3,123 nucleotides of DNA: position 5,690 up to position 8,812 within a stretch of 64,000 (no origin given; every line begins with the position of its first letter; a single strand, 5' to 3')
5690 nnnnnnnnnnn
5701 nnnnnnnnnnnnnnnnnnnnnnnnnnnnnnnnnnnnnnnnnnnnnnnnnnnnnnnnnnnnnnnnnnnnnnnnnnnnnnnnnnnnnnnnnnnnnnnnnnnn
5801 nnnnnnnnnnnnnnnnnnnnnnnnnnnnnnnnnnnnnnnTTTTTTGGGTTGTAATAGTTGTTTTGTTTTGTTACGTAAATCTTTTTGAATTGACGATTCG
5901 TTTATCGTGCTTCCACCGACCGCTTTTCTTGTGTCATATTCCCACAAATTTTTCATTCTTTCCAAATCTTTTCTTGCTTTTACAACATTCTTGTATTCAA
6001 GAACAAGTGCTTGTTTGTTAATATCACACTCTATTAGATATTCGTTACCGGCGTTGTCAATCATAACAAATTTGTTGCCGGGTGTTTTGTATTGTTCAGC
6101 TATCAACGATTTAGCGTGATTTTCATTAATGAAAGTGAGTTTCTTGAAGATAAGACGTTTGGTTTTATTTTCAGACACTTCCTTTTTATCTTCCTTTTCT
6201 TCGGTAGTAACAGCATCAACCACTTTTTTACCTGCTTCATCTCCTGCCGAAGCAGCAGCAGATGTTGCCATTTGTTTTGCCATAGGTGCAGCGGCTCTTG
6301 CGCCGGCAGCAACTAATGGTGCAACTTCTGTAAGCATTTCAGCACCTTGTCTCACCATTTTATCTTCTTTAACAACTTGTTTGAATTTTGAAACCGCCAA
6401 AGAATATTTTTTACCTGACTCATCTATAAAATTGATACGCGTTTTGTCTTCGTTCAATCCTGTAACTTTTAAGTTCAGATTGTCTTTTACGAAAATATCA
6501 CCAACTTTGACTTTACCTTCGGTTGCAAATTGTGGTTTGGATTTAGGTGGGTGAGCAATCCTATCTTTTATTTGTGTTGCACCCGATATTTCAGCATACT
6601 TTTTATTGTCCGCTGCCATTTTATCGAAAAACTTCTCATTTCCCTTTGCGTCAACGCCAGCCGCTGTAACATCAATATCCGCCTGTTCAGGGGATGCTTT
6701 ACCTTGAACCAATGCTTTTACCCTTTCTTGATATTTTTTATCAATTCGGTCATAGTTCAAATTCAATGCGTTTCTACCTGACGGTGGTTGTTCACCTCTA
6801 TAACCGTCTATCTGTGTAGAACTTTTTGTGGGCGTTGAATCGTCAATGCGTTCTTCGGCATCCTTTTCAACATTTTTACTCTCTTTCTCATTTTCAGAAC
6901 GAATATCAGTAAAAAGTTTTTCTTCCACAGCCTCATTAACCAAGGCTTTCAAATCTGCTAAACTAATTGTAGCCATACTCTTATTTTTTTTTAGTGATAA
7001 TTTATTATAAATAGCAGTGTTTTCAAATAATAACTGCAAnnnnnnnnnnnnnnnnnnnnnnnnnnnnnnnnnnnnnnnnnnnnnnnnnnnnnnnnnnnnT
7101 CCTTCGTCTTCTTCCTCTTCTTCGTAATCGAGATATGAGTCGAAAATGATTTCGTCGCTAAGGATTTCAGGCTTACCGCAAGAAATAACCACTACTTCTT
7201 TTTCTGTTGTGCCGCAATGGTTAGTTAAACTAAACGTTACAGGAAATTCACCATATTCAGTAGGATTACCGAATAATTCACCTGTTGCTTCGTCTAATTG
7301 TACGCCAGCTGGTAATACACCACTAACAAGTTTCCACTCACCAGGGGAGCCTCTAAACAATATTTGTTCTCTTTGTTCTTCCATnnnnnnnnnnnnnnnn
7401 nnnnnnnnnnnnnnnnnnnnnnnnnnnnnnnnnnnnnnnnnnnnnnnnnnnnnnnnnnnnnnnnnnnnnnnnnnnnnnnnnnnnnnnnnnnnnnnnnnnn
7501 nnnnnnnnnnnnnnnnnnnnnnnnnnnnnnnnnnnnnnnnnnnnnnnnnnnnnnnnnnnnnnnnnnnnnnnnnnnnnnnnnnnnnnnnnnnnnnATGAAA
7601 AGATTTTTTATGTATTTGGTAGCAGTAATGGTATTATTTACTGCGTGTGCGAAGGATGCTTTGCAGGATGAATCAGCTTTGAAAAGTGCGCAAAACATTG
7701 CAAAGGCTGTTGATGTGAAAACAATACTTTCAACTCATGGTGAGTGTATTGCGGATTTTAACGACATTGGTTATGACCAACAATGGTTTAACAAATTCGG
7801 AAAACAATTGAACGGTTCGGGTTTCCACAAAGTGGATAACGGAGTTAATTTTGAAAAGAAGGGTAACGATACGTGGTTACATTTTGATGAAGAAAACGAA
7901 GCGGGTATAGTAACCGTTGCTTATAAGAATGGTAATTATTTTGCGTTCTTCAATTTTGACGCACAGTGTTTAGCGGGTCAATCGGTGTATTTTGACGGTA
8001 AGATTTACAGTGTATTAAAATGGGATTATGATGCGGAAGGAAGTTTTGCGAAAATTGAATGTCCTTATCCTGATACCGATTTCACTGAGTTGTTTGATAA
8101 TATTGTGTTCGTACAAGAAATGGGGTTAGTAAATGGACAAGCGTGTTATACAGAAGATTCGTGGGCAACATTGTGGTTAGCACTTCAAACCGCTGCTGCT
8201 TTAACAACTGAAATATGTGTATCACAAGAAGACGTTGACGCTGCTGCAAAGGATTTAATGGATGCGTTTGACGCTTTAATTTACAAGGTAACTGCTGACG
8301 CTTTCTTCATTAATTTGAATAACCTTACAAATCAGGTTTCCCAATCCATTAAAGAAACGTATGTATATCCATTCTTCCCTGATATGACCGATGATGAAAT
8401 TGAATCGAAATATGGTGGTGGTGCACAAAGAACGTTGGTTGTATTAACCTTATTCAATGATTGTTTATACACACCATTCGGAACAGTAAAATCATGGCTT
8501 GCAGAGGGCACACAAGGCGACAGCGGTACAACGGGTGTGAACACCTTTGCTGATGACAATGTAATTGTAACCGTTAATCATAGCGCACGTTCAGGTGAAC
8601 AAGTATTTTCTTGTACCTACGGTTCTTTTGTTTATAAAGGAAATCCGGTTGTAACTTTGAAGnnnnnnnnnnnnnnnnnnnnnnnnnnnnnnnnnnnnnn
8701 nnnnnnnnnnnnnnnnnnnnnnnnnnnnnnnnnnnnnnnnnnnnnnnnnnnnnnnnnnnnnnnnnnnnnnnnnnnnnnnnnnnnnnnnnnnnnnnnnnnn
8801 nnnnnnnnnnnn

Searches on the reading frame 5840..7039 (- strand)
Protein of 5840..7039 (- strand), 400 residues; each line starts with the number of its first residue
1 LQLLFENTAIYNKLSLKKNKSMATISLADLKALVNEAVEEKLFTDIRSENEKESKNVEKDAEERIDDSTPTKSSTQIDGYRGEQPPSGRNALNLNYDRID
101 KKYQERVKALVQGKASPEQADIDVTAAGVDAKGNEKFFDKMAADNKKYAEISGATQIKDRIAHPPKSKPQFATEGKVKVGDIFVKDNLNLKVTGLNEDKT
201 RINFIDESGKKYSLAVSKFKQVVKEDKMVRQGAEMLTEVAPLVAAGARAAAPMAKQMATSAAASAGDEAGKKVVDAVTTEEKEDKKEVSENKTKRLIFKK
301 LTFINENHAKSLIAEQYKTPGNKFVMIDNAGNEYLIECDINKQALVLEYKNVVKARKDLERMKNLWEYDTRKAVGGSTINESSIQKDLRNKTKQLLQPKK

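Call 3: search_protein_families(library=pfam, proteins=[window:5840-7039:-], max_evalue=0.1)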
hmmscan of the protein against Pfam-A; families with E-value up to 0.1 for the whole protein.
window:5840-7039:- (400 aa): 0 families

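Call 4: search_protein_families(library=phrogs, proteins=[window:5840-7039:-], max_evalue=0.1)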
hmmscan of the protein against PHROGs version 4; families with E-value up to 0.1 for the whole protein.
window:5840-7039:- (400 aa): 1 family
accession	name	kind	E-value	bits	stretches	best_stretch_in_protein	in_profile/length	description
phrog_28524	-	unknown function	0.016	16.5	1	17-66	29-77/89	-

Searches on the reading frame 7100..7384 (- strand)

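Call 3: search_protein_families(library=pfam, proteins=[window:7100-7384:-], max_evalue=0.1)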
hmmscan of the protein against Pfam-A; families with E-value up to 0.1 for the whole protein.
window:7100-7384:- (95 aa): 1 family
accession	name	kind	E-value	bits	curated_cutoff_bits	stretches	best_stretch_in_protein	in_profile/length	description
PF05345.18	He_PIG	-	1.1e-06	29.5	24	1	20-66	44-92/96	Putative Ig domain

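Call 4: search_protein_families(library=phrogs, proteins=[window:7100-7384:-], max_evalue=0.1)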
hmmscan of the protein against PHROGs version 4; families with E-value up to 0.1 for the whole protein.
window:7100-7384:- (95 aa): 1 family
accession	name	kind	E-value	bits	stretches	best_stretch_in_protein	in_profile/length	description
phrog_28705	-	unknown function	0.065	11.7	1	22-66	1168-1209/1368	-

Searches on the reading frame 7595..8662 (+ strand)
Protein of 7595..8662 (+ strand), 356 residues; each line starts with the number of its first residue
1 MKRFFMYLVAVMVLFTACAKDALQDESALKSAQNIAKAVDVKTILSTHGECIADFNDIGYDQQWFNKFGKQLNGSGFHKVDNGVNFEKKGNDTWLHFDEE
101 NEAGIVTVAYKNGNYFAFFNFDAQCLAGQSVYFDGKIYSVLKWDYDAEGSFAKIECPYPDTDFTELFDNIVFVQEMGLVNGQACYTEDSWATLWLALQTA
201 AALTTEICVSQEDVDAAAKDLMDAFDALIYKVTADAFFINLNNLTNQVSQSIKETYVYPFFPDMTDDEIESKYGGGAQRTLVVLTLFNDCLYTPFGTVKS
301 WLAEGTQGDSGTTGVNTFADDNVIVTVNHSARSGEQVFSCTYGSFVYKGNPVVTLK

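Call 3: search_protein_families(library=pfam, proteins=[window:7595-8662:+], max_evalue=0.1)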
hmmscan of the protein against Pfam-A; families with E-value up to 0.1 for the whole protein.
window:7595-8662:+ (356 aa): 0 families

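Call 4: search_protein_families(library=phrogs, proteins=[window:7595-8662:+], max_evalue=0.1)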
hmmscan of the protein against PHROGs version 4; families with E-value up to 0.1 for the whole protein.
window:7595-8662:+ (356 aa): 1 family
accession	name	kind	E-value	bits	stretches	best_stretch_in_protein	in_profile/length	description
phrog_20237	-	unknown function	0.04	15.5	1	165-215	60-109/111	-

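Call 14: search_protein_families(library=ncbifam, proteins=[window:7595-8662:+], max_evalue=0.01)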
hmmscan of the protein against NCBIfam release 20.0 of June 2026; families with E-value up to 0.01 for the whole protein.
window:7595-8662:+ (356 aa): 2 families
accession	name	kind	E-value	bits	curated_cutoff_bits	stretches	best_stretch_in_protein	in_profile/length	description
NF047897.1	LctobiosidLnbX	equivalog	0.00047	18.1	2500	1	181-230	1432-1481/1498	lacto-N-biosidase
NF047408.1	SA0632_fam_LP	equivalog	0.0056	16.3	70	1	1-26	1-30/68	SA0632 family lipoprotein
